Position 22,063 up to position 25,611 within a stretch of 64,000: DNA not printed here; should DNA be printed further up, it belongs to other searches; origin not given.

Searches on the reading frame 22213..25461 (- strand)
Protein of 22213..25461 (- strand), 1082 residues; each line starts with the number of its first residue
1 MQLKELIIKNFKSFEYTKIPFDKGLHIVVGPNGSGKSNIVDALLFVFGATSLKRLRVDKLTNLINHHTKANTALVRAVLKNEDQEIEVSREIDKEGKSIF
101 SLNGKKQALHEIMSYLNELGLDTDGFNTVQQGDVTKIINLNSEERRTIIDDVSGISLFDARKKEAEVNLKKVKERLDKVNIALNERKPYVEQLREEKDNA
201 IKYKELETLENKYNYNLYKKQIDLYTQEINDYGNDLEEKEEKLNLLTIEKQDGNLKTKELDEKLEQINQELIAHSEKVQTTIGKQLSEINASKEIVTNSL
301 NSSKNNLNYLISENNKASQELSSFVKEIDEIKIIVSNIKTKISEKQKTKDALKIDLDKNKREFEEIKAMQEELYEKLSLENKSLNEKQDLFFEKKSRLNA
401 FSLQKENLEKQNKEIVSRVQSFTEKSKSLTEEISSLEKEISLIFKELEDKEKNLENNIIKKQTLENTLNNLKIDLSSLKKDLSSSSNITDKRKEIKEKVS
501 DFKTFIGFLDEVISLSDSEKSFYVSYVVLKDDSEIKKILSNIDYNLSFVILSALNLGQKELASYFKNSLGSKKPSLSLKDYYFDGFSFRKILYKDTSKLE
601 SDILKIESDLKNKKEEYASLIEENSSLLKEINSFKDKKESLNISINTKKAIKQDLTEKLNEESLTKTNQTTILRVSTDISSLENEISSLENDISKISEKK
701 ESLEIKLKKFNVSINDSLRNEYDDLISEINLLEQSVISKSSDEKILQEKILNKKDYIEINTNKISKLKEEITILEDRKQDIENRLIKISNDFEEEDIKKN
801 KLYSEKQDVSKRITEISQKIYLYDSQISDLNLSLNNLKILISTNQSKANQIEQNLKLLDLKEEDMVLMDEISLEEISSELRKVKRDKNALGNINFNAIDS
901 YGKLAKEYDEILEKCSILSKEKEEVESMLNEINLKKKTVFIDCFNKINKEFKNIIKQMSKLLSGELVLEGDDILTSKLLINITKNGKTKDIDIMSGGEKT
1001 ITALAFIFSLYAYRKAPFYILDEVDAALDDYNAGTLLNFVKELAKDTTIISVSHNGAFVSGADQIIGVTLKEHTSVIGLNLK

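Call 67: search_protein_families(library=ncbifam, proteins=[window:22213-25461:-], max_evalue=0.00001)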
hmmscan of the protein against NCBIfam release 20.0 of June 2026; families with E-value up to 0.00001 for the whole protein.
window:22213-25461:- (1082 aa): 16 families
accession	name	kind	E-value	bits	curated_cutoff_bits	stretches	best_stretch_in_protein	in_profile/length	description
TIGR02169.1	SMC_prok_A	equivalog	9.9e-152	507.1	729.4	2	3-498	2-517/1165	chromosome segregation protein SMC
TIGR02168.1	SMC_prok_B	equivalog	8.1e-129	431.2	567.35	2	596-1072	681-1170/1181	chromosome segregation protein SMC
NF045487.1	ASRP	equivalog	1.6e-28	99.7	300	2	605-1052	125-590/593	archaea-specific SMC-related protein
NF003034.1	PRK03918.1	equivalog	5.1e-28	97.6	700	2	1-438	1-433/878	DNA double-strand break repair ATPase Rad50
NF041035.1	Rad50_Halo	equivalog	5.2e-19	68.1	1000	1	1-301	1-296/883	DNA double-strand break repair ATPase Rad50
NF002572.0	PRK02224.1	equivalog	1.3e-17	63.5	1087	1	1-490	1-450/888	DNA double-strand break repair ATPase Rad50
NF041034.1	Rad50_Sulf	equivalog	1.2e-14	53.2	1000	1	1-332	1-317/872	DNA double-strand break repair ATPase Rad50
NF002244.0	PRK01156.1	equivalog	1.3e-12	46.7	847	1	1-155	1-161/895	DNA double-strand break repair ATPase Rad50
TIGR00611.2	recf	equivalog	1.5e-12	47.4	172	1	3-267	1-243/339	DNA replication/repair protein RecF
NF045780.1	TrlF_fam_ATP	equivalog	3.1e-11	42.7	350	1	5-425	292-737/944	TrlF family AAA-like ATPase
NF053563.1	Rkd4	equivalog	6.2e-11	41.1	860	1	2-411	2-406/747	arcadin-4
NF010068.0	PRK13548.1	equivalog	6.6e-08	32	261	0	25-82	33-87/261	heme ABC transporter ATP-binding protein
TIGR02857.1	CydD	equivalog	4.5e-07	29.2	435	0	993-1066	458-527/529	thiol reductant ABC exporter subunit CydD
TIGR00634.1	recN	equivalog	5.2e-07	29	407.85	1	3-332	2-335/563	DNA repair protein RecN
NF040873.1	AztA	equivalog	1.3e-06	28.1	220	0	988-1066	114-189/191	zinc ABC transporter ATP-binding protein AztA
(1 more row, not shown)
